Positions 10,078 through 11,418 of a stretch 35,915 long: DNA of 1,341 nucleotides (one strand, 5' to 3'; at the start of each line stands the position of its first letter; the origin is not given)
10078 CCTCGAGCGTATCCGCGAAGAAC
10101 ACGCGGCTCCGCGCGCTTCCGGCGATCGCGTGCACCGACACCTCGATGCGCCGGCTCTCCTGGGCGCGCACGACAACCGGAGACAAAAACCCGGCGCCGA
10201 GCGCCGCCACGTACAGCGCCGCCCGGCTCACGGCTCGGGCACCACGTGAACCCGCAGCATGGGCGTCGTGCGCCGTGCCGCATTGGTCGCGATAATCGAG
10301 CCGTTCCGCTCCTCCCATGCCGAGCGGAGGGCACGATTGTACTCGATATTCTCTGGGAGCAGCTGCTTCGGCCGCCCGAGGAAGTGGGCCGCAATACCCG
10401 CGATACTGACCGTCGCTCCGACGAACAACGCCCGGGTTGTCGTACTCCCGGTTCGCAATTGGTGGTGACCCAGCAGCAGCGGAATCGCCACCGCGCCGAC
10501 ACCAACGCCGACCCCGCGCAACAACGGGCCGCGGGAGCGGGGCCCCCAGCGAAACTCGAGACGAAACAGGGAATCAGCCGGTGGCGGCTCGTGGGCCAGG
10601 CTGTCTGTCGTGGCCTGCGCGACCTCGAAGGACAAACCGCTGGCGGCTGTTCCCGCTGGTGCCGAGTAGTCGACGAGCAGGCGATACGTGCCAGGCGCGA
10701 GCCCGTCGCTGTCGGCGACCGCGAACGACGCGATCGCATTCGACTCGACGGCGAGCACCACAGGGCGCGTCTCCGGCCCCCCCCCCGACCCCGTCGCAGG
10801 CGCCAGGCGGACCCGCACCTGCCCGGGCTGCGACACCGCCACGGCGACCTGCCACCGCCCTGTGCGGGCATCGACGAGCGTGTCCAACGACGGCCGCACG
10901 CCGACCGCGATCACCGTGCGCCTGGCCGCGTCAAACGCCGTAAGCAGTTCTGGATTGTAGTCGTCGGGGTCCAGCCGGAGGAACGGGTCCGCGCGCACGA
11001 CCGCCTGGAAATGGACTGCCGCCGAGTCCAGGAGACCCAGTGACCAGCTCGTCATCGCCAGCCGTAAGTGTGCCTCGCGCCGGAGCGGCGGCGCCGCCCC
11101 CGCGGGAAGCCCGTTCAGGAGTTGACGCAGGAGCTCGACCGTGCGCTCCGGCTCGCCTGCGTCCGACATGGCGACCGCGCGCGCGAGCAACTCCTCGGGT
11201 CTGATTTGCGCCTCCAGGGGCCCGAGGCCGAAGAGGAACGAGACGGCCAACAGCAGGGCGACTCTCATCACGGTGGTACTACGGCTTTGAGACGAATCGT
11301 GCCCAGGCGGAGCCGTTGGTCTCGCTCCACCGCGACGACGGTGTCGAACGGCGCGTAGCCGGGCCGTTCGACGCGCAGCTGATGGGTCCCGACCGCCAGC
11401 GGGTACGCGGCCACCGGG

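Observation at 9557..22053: Five-gene, translationally coupled envelope module: giant Ig-repeat lipoprotein, PEGA-domain Ser/Thr kinase, 2xPEGA protein, membrane anchor and small OM beta-barrel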

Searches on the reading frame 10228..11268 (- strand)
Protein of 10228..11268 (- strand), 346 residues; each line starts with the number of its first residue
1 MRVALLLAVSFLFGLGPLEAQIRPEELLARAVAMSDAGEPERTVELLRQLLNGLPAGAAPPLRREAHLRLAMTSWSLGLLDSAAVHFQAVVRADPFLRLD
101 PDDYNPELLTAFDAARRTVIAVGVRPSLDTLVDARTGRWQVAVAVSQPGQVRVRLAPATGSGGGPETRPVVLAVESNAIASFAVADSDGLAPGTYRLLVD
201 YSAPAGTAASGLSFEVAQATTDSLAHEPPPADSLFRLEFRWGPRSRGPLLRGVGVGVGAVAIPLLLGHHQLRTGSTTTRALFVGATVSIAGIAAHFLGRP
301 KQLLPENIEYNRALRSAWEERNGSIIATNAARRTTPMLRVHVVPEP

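Call 8: search_protein_families(library=pfam, proteins=[window:10228-11268:-], max_evalue=0.1)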
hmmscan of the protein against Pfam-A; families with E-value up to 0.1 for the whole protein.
window:10228-11268:- (346 aa): 2 families
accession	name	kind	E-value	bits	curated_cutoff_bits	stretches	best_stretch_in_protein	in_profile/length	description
PF13428.12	TPR_14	-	0.00082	20.3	23.5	0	24-53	1-30/44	Tetratricopeptide repeat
PF13432.12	TPR_16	-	0.013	16.4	32.7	1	44-96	17-63/65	Tetratricopeptide repeat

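Call 19: find_homologous_proteins(query=window:10228-11268:-)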
Query window:10228-11268:- (346 aa): 14 proteins with E <= 0.001 among 8000 candidates.
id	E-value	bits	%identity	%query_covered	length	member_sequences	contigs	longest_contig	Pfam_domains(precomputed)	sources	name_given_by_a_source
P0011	3.8e-218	741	100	100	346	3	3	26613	-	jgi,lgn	jgi:hypothetical protein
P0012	5.0e-178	610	85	100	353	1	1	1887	-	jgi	jgi:hypothetical protein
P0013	3.9e-176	603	85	100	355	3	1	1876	-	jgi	-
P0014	6.2e-145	501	73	100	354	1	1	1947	-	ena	-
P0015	2.6e-140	486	74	95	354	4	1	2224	-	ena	-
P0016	4.2e-134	465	69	100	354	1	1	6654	-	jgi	-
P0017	1.4e-132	460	69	98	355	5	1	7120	-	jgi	-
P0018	1.9e-125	437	64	100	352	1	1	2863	-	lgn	-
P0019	1.3e-115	404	61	98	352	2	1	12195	-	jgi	-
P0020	2.6e-90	321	53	99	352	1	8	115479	-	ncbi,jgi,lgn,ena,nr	ncbi:MAG TPA: hypothetical protein VEM13_02390 [Gemmatimonadales bacterium]|nr:hypothetical protein 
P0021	1.3e-87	312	53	98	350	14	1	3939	-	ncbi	-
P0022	4.8e-85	304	52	93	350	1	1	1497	-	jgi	jgi:hypothetical protein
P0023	5.1e-48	182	40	92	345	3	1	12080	-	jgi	jgi:hypothetical protein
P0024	4.5e-19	87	32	95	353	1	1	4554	-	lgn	-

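Call 21: find_encoding_contigs(protein=P0020, flank=10000, max_places=4)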
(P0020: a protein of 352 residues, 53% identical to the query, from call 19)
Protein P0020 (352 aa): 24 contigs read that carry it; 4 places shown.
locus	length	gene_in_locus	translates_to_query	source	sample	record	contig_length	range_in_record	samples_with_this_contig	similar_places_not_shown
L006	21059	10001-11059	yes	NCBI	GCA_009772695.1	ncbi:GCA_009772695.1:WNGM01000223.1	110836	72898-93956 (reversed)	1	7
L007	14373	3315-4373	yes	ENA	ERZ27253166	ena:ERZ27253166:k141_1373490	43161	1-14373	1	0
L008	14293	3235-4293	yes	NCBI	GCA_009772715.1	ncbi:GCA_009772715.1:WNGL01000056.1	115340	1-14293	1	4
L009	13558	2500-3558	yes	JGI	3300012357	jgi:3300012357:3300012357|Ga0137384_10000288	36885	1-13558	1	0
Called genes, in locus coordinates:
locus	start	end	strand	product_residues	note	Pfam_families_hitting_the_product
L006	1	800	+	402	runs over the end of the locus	PF01979:Amidohydro_1, PF07969:Amidohydro_3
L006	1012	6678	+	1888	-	PF12892:FctA (faint), PF18565:Glyco_hydro2_C5 (faint), PF26198:Ig_SMCHD1_6th (faint), PF20257:SAM_HAT_C (faint)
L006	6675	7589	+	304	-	-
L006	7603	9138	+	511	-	PF00069:Pkinase, PF07714:PK_Tyr_Ser-Thr, PF01636:APH (faint), PF08308:PEGA (weak)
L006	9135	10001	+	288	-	PF08308:PEGA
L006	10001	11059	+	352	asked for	-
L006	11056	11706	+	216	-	-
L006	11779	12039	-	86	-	PF01016:Ribosomal_L27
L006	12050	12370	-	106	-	PF00829:Ribosomal_L21p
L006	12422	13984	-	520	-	PF10150:RNase_E_G, PF20833:RNase_E_G_Thio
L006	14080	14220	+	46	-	-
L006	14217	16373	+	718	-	PF02897:Peptidase_S9_N, PF00326:Peptidase_S9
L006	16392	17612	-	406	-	PF02771:Acyl-CoA_dh_N, PF02770:Acyl-CoA_dh_M, PF00441:Acyl-CoA_dh_1, PF08028:Acyl-CoA_dh_2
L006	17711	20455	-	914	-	PF00311:PEPcase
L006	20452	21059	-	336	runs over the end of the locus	PF00389:2-Hacid_dh, PF03446:NAD_binding_2 (faint), PF02826:2-Hacid_dh_C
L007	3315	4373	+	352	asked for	-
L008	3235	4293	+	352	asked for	-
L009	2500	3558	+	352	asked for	-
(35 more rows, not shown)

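Call 22: find_encoding_contigs(protein=P0023, flank=10000, max_places=3)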
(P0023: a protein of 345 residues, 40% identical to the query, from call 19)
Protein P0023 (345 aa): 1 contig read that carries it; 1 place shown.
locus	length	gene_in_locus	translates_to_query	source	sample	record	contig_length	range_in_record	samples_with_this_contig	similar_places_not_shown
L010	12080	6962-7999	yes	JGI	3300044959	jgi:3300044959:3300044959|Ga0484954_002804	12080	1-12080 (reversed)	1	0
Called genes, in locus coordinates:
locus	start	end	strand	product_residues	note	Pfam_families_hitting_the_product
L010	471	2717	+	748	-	PF13540:RCC1_2, PF25390:WD40_RLD, PF00415:RCC1, PF13540:RCC1_2, PF00415:RCC1, PF13540:RCC1_2, PF00415:RCC1, PF13540:RCC1_2, +9 more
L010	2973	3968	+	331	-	-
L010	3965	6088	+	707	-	PF03109:ABC1 (faint), PF00069:Pkinase, PF07714:PK_Tyr_Ser-Thr, PF20608:Phage_tube_C (faint), PF13620:CarboxypepD_reg (faint), PF08308:PEGA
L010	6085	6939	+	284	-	PF13620:CarboxypepD_reg (faint), PF08308:PEGA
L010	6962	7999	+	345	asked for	-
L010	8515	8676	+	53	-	-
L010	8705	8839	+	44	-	-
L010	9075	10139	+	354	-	PF03109:ABC1 (faint), PF00069:Pkinase, PF01636:APH (faint), PF07714:PK_Tyr_Ser-Thr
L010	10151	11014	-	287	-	PF13709:DUF4159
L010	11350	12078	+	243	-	?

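Call 24: find_related_loci(query=A1, collection=genome_contigs, flank=10000)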
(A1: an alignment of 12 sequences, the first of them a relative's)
Query A1 (346 aa) in genome_contigs; peptide patterns used: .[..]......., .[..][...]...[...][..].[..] (x = any residue, [..] = any of these).
58 stretches matched a pattern, but none encodes a relative of the query by tblastn (E <= 1e-3).

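Call 25: find_related_loci(query=A1, collection=metagenome_contigs, flank=10000)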
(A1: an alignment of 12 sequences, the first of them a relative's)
Query A1 (346 aa) in metagenome_contigs; peptide patterns used: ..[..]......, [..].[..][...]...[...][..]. (x = any residue, [..] = any of these).
135 stretches matched a pattern; 25 encode a relative of the query (tblastn E <= 1e-3); 25 distinct loci.
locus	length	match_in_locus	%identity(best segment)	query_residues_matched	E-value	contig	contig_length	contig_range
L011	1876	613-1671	85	1-345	0e+0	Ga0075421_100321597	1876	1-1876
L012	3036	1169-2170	74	14-346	1e-149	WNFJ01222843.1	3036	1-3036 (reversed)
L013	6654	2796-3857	69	1-346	2e-127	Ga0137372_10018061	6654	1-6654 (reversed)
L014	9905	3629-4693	68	1-346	4e-124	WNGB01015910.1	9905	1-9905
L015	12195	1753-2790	61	9-346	1e-107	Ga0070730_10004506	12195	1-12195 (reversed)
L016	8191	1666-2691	53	9-346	3e-96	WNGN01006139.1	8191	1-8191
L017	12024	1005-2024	52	7-346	9e-96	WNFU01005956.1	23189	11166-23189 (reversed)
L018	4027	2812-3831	53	7-346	3e-96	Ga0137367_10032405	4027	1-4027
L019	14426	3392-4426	53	3-345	8e-94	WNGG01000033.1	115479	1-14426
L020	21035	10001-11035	53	3-345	8e-94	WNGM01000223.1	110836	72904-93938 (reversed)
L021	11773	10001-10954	53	24-342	4e-90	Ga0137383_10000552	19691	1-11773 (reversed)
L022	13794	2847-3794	50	26-343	4e-81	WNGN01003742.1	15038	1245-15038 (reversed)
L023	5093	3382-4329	50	26-343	5e-81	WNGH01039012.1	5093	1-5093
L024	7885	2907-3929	47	26-343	2e-79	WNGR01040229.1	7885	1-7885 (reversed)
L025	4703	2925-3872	49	26-343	3e-76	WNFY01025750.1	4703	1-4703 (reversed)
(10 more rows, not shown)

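Call 33: search_solved_structures(query=A1, max_evalue=10)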
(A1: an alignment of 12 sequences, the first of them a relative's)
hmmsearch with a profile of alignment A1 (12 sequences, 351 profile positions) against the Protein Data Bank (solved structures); distinct sequences matched with E-value up to 10: 10.
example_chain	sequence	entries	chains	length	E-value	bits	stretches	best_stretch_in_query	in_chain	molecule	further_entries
3asg_A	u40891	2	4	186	0.28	13.3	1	23-65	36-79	MamA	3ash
3as4_A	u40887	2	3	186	0.43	12.6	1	23-65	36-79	MamA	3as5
3as8_A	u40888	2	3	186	0.45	12.6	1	22-65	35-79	Magnetosome protein MamA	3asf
3c12_A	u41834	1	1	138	0.47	12.5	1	140-219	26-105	Flagellar protein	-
3asd_A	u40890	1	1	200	0.5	12.4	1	23-65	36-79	MamA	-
2fo7_A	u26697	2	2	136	0.58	12.2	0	39-100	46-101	SYNTHETIC CONSENSUS TPR PROTEIN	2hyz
5a7d_B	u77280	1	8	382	1.1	11.3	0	46-94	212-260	PINS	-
1xnf_A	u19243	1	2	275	1.6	10.7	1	58-98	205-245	Lipoprotein nlpI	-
5wql_B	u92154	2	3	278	1.7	10.7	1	58-98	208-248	Lipoprotein NlpI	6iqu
4a1s_A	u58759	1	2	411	2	10.4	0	46-94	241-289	PARTNER OF INSCUTEABLE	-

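Call 43: predict_structure(alignment_id=A1)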
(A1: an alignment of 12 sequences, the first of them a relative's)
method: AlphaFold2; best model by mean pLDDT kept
length: 346 residues; sequences in the alignment: 12
mean_pLDDT: 80.4   pTM: 0.61
mean pLDDT of the five models: 80.4, 78.6, 78.4, 77.3, 53.4
residues with pLDDT >= 90: 158; 70-90: 92; 50-70: 65; < 50: 31
segments of 3 or more residues with pLDDT < 50: 1-3, 6-20, 266-272
pLDDT, mean of each block of 10 residues (from residue 1): 48 40 84 93 95 83 94 95 96 93 94 94 90 87 95 84 70 94 72 89 92 87 80 89 62 50 49 52 64 66 90 95 89 83 73
secondary structure, 60 per line:
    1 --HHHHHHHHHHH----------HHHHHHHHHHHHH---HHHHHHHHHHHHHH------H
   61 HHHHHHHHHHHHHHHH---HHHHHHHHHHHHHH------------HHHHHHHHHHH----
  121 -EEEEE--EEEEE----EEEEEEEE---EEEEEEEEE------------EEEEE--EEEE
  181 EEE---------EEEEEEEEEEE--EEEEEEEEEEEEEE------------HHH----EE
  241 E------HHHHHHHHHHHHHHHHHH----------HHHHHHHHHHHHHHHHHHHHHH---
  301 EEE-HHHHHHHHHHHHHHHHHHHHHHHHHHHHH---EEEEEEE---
elements in order: H3-13 H24-36 H40-53 H60-76 H80-93 H106-116 E122-126 E129-133 E138-145 E149-157 E170-174 E177-183 E193-203 E206-219 E239-241 H248-265 H276-297 E301-303 H305-333 E337-343

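Call 69: search_protein_families(library=ncbifam, proteins=[window:10228-11268:-], max_evalue=0.01)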
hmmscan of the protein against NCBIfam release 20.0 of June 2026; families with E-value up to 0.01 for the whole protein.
window:10228-11268:- (346 aa): 0 families

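Call 70: search_protein_representatives(alignment_id=A1)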
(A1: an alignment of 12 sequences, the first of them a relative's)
Query: 12 sequences, 351 profile positions. Proteins with E-value up to 0.001 (for the whole library): 1618; up to 1e-10: 553; up to 1e-30: 222. The best 150 are listed.
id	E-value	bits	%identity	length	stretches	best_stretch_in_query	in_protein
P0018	8.1e-169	577.5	-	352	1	2-350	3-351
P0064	1.8e-137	474.4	-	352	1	4-351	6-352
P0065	2.4e-106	372.0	-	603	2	13-350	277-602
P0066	2.9e-103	361.9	-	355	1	4-349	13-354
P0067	2.0e-101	355.9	-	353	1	5-349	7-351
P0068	2.7e-100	352.1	-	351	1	8-350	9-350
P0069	1.1e-99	350.1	-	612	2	23-346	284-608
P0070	2.8e-99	348.8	-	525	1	1-249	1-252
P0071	6.6e-89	314.7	-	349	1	13-347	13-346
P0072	5.9e-88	311.5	-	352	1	2-346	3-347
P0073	6.9e-82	291.6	-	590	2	65-349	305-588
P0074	1.0e-81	291.0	-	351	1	8-348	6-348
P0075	3.0e-80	286.2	-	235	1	1-234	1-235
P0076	6.9e-80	285.0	-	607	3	20-346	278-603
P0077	1.3e-79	284.1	-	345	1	6-350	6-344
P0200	7.2e-42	160.0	-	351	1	8-345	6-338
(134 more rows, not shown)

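Call 71: find_encoding_contigs(protein=P0200, flank=10000, max_places=2)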
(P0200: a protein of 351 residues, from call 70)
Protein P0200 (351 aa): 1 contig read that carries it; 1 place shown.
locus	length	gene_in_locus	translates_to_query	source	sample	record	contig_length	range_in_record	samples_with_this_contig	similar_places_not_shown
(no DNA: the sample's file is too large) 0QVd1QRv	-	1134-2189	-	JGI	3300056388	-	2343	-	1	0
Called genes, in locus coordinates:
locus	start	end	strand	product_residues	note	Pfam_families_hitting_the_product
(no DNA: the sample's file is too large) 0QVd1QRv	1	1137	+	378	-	?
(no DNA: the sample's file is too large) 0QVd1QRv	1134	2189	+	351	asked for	-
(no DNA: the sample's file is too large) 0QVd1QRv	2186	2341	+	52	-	?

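Call 75: search_protein_families(library=pfam, proteins=[L010:2973-3968:+, L010:3965-6088:+], max_evalue=0.01)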
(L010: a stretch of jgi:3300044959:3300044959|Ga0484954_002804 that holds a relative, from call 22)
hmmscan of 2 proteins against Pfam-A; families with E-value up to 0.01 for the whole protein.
L010:2973-3968:+ (331 aa): 0 families

L010:3965-6088:+ (707 aa): 17 families
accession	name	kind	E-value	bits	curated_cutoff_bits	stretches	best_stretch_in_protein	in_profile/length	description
PF00069.31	Pkinase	-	4.8e-48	164.3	31.7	1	59-304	2-251/263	Protein kinase domain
PF07714.23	PK_Tyr_Ser-Thr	-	1.5e-34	119.9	23.1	1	59-312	2-255/258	Protein tyrosine and serine/threonine kinase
PF08308.17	PEGA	-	7.5e-30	103.1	20.8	3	639-704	4-69/71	PEGA domain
PF13620.12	CarboxypepD_reg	-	7.3e-16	58.7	32.3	3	588-627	42-82/82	Carboxypeptidase regulatory-like domain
PF13715.12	CarbopepD_reg_2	-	8.3e-06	26.2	32.2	0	591-629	41-79/88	CarboxypepD_reg-like domain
PF20608.4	Phage_tube_C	-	1.2e-05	26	24.1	0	589-614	53-78/82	Phage tail tube protein C-terminal domain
PF13240.11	Zn_Ribbon_1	-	3e-05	24.1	25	1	3-24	2-23/23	zinc-ribbon domain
PF03109.22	ABC1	-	4.9e-05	23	22.9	1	96-207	113-218/244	ABC1 atypical kinase-like domain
PF01636.29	APH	-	0.00014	22.2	23.2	1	159-201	147-195/239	Phosphotransferase enzyme family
PF12773.13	DZR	-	0.00044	20.8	27.3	1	3-25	1-23/45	Double zinc ribbon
PF14344.12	DUF4397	-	0.00085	20.3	30.6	0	590-628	38-81/119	Domain of unknown function (DUF4397)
PF17667.7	Pkinase_fungal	-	0.0013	18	24.1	1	156-227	286-363/387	Fungal protein kinase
PF13385.13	Laminin_G_3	-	0.0024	18.5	27.6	0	566-667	28-112/151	Concanavalin A-like lectin/glucanases superfamily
PF15780.11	ASH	-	0.005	17.4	27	0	604-641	52-88/98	Abnormal spindle-like microcephaly-assoc'd, ASPM-SPD-2-Hydin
PF07550.17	Shr-like_HID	-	0.0061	17.5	22.3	0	492-507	59-74/82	Heme-binding protein Shr-like, Hb-interacting domain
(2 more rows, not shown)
